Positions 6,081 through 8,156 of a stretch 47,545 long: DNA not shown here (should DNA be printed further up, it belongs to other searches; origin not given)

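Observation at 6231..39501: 33-kb NulO-rich glycan operon with no recognisable Wzx/Wzy/Wzz, ligase, initiating transferase or Kps/Wzm-Wzt machinery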

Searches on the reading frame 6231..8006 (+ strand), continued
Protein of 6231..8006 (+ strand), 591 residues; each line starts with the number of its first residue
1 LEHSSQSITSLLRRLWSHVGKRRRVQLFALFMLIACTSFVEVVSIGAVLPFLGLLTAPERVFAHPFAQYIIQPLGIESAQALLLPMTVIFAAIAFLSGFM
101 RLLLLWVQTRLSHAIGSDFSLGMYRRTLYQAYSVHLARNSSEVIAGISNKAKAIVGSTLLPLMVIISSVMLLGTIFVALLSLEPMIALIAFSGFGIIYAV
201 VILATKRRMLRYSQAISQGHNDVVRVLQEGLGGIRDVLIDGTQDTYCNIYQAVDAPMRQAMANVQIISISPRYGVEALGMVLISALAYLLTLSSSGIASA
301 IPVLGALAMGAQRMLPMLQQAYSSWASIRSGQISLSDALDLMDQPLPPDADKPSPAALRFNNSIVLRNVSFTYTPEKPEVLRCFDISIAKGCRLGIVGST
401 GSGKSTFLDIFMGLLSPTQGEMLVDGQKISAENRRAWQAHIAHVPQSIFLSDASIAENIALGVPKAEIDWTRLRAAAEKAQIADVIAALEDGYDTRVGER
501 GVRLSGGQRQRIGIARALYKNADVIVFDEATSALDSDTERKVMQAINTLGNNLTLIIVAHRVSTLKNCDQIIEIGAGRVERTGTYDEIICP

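Call 46: find_encoding_contigs(protein=P0042, flank=10000, max_places=1)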
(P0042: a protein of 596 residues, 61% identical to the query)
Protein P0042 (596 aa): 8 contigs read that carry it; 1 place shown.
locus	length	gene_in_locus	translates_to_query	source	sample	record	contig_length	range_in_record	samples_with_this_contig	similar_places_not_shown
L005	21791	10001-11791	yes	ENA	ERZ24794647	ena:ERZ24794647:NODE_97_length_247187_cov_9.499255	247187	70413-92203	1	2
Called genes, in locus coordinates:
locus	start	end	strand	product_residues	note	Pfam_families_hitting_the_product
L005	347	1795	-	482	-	PF03972:MmgE_PrpD_N, PF19305:MmgE_PrpD_C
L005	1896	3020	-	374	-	PF00285:Citrate_synt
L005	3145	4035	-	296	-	PF13714:PEP_mutase, PF00463:ICL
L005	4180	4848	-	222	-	PF00392:GntR, PF07729:FCD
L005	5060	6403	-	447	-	PF02558:ApbA (faint), PF03721:UDPG_MGDP_dh_N, PF00984:UDPG_MGDP_dh, PF03720:UDPG_MGDP_dh_C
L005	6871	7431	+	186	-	PF02357:NusG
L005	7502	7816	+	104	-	PF13412:HTH_24, PF01047:MarR (weak)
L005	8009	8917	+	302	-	PF01370:Epimerase, PF16363:GDP_Man_Dehyd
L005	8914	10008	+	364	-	PF01370:Epimerase, PF04321:RmlD_sub_bind, PF16363:GDP_Man_Dehyd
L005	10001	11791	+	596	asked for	PF00664:ABC_membrane, PF00005:ABC_tran, PF02463:SMC_N (faint)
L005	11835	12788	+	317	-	PF01073:3Beta_HSD, PF01370:Epimerase, PF04321:RmlD_sub_bind, PF05368:NmrA (faint), PF07993:NAD_binding_4 (faint), PF13460:NAD_binding_10, PF16363:GDP_Man_Dehyd, PF27319:MG185_MG260 (faint)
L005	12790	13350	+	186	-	PF13580:SIS_2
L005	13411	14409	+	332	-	PF01370:Epimerase, PF04321:RmlD_sub_bind, PF16363:GDP_Man_Dehyd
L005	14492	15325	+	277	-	PF13292:DXP_synthase_N, PF00456:Transketolase_N, PF00676:E1_dh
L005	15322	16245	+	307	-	PF02779:Transket_pyr, PF02780:Transketolase_C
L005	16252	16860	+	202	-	-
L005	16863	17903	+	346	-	PF01636:APH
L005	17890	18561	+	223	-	PF13489:Methyltransf_23, PF01209:Ubie_methyltran, PF05175:MTS (weak), PF07021:MetW (weak), PF13847:Methyltransf_31, PF08241:Methyltransf_11, PF08242:Methyltransf_12, PF13649:Methyltransf_25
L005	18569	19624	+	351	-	PF08240:ADH_N, PF00107:ADH_zinc_N, PF13602:ADH_zinc_N_2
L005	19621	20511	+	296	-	PF01370:Epimerase, PF04321:RmlD_sub_bind, PF16363:GDP_Man_Dehyd (faint), PF13460:NAD_binding_10 (weak)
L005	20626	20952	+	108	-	PF19480:DUF6016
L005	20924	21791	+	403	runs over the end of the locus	PF13489:Methyltransf_23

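Call 53: find_related_loci(query=window:6231-8006:+, collection=genome_contigs, flank=10000)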
Query window:6231-8006:+ (591 aa) in genome_contigs; peptide patterns used: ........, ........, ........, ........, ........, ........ (x = any residue, [..] = any of these).
113 stretches matched a pattern; 14 encode a relative of the query (tblastn E <= 1e-3); 14 distinct loci.
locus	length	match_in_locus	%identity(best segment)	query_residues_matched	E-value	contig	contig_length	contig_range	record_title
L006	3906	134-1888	57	5-589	0e+0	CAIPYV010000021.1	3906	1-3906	MAG: uncultured Chlorobiaceae bacterium isolate AM3_bin-0403 genome assembly, contig: bin-0403:021/136, whole genome sho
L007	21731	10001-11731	52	12-589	0e+0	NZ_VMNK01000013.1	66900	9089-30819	Denitromonas halophila strain SFB-3 k141_52, whole genome shotgun sequence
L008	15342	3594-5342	52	7-589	0e+0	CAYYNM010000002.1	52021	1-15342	MAG TPA_asm: uncultured Methylomarinum sp. isolate SRP128015_co3_140 genome assembly, contig: NODE_405_length_52021_cov_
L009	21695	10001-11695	49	9-574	0e+0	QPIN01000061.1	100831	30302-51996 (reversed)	MAG: Methylococcales symbiont of Hymedesmia sp. n. MRB-2018 isolate N1 NODE_3_length_100831_cov_20.9924, whole genome sh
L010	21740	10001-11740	45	10-588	2e-165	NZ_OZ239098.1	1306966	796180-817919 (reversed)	Candidatus Methylopumilus universalis isolate HalE-M2 chromosome HalE-M2, complete sequence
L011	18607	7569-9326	52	4-589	0e+0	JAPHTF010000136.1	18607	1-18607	MAG: Gammaproteobacteria bacterium isolate N1M-Bin_14 c_000001039212, whole genome shotgun sequence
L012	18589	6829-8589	53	5-590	0e+0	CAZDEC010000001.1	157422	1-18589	MAG TPA_asm: uncultured Thioalkalispiraceae bacterium isolate SRP128015_co1_443 genome assembly, contig: NODE_15_length_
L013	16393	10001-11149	31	209-590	9e-46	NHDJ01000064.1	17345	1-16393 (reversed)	MAG: Verrucomicrobia bacterium TMED56 129140, whole genome shotgun sequence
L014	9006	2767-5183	35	339-591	5e-39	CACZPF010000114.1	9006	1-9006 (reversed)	MAG: uncultured Lachnospiraceae bacterium isolate RUG12824 genome assembly, contig: RUG12824_asm_114, whole genome shotg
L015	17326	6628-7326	30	337-575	1e-30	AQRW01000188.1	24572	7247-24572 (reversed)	Candidatus Aerophobus profundus SCGC AAA252-L23 A252L23DRAFT_contig_2_0.3_C, whole genome shotgun sequence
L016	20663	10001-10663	28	363-588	1e-16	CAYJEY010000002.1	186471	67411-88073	MAG TPA_asm: uncultured Holdemania sp. isolate ERP123703_co1_279 genome assembly, contig: NODE_36_length_186471_cov_22.1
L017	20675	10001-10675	25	338-580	7e-12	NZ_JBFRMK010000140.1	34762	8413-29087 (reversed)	Shewanella sp. 10N.286.45.A1 10N.286.45.A1_I01_contig0140, whole genome shotgun sequence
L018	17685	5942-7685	27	359-588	4e-15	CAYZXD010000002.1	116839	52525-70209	MAG TPA_asm: uncultured Spirochaetaceae bacterium isolate SRP241341_co1_162 genome assembly, contig: NODE_179_length_116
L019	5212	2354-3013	25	376-586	2e-7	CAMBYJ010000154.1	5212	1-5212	MAG: Chitinophaga pinensis isolate GH-07nov19-206 genome assembly, contig: GH-07nov19-C34141, whole genome shotgun seque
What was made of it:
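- Tried and rejected: The genome-collection scan with the ABC protein returned only 14 loci and none from the same species, so the organism stays unidentified (call 53).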

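Call 56: search_protein_families(library=pfam, proteins=[L010:2100-3332:-, L010:6938-8047:+, L007:1850-5002:+], max_evalue=0.1)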
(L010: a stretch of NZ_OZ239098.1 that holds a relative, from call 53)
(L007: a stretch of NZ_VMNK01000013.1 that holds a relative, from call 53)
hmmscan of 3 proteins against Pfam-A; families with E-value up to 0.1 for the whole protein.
L010:2100-3332:- (410 aa): 2 families
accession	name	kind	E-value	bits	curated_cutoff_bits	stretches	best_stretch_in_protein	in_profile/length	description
PF04932.20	Wzy_C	-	3e-15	56.8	31.7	1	188-337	2-148/149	O-Antigen ligase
PF07666.16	MpPF26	-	0.026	15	37.2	1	101-133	36-75/75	M penetrans paralogue family 26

L010:6938-8047:+ (369 aa): 1 family
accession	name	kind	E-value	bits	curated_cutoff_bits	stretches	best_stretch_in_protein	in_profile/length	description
PF00953.26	Glycos_transf_4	-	7.3e-21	75.2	27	1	88-245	3-159/160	Glycosyl transferase family 4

L007:1850-5002:+ (1050 aa): 2 families
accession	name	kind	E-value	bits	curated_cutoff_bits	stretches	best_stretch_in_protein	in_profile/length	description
PF00873.25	ACR_tran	-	2.9e-165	552.1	28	1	9-1039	4-1018/1021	AcrB/AcrD/AcrF family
PF03176.21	MMPL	-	5.7e-07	29.2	20.5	1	803-1040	70-301/333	MMPL family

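Call 87: search_protein_families(library=ncbifam, proteins=[L010:2100-3332:-, L010:6938-8047:+, L010:8524-9996:+, L010:8090-8530:+, L010:9986-11767:+], max_evalue=0.00001)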
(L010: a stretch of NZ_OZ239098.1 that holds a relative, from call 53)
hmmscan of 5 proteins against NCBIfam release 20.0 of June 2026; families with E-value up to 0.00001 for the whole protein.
L010:2100-3332:- (410 aa): 1 family
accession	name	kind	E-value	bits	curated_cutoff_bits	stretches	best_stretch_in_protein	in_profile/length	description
TIGR00947.1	2A73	equivalog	4.4e-06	25.9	366.4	1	228-387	253-405/425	IctB family putative bicarbonate transporter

L010:6938-8047:+ (369 aa): 3 families
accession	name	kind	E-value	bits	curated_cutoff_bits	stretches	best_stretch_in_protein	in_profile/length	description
TIGR02380.1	ECA_wecA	exception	4.3e-21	75.4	326.05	1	24-296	7-282/346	UDP-N-acetylglucosamine--undecaprenyl-phosphate N-acetylglucosaminephosphotransferase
NF053644.1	MraY_archaea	equivalog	1.6e-06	27.7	450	1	156-276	186-300/340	pseudomurein biosynthesis MraY family phospho-N-acetylmuramoyl-pentapeptide-transferase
TIGR00445.1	mraY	equivalog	5.5e-06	26.1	192.05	0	52-291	29-288/321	phospho-N-acetylmuramoyl-pentapeptide-transferase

L010:8524-9996:+ (490 aa): 2 families
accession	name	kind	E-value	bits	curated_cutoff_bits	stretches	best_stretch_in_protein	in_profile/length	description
TIGR01479.1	GMP_PMI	equivalog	1.7e-173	577.7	372.95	1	8-483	1-467/467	mannose-1-phosphate guanylyltransferase/mannose-6-phosphate isomerase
NF012004.0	PRK15460.1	equivalog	7.3e-136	453.6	859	1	7-483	5-477/478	mannose-1-phosphate guanyltransferase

L010:8090-8530:+ (146 aa): 1 family
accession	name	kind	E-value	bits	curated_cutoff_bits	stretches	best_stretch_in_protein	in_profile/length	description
TIGR04176.1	MarR_EPS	equivalog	6.5e-40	135.4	88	1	36-132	4-100/105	MarR family EPS-associated transcriptional regulator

L010:9986-11767:+ (593 aa): 185 families (the best 25 are shown)
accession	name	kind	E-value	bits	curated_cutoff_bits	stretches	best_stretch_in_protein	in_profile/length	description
NF050066.1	LPSTprtrPglK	equivalog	2.2e-87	293.8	1000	1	16-573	10-557/558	BC-type lipopolysaccharide transporter PglK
NF045513.1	HepA_fam_ABC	equivalog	4.1e-85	286.4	725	1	22-586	35-596/610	heterocyst formation ABC transporter subunit HepA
TIGR02203.1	MsbA_lipidA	equivalog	1.1e-76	258.5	602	1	8-585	2-555/572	lipid A export permease/ATP-binding protein MsbA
TIGR03796.1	NHLM_micro_ABC1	equivalog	2.2e-65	221.2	853.3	1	68-586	182-699/710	NHLP family bacteriocin export ABC transporter peptidase/permease/ATPase subunit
TIGR01846.1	type_I_sec_HlyB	subfamily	5.9e-62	209.9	725.55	1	102-586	201-679/694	type I secretion system permease/ATPase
NF008364.0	PRK11160.1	equivalog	1.2e-61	209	630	1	153-587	136-563/575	heme ABC transporter ATP-binding protein/permease CydC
TIGR03375.1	type_I_sec_LssB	subfamily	1.4e-61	208.7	693.1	1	223-591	329-694/696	type I secretion system permease/ATPase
TIGR02204.1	MsbA_rel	hypoth_equivalog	2.7e-61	207.9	780.4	1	70-586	49-562/576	ABC transporter, permease/ATP-binding protein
TIGR02857.1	CydD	equivalog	1.2e-59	202.7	435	1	314-571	277-529/529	thiol reductant ABC exporter subunit CydD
NF010178.0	PRK13657.1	equivalog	4.4e-58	197.1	733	1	113-587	89-558/588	glucan ABC transporter ATP-binding protein/ permease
TIGR00958.1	3a01208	subfamily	1e-57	196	874.6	1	8-587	149-702/711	antigen peptide transporter 2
NF008381.0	PRK11176.1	equivalog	3.4e-57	194.1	867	1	3-586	8-566/582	lipid A ABC transporter ATP-binding protein/permease MsbA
TIGR03797.1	NHLM_micro_ABC2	equivalog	3.8e-56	190.9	709.4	1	137-586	233-672/686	NHLP bacteriocin export ABC transporter permease/ATPase subunit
TIGR01842.1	type_I_sec_PrtD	subfamily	3.6e-54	184.2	510.15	1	66-576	32-531/544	type I secretion system permease/ATPase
TIGR02868.1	CydC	equivalog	1.2e-52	179.3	329.05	1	166-558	139-529/530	thiol reductant ABC exporter subunit CydC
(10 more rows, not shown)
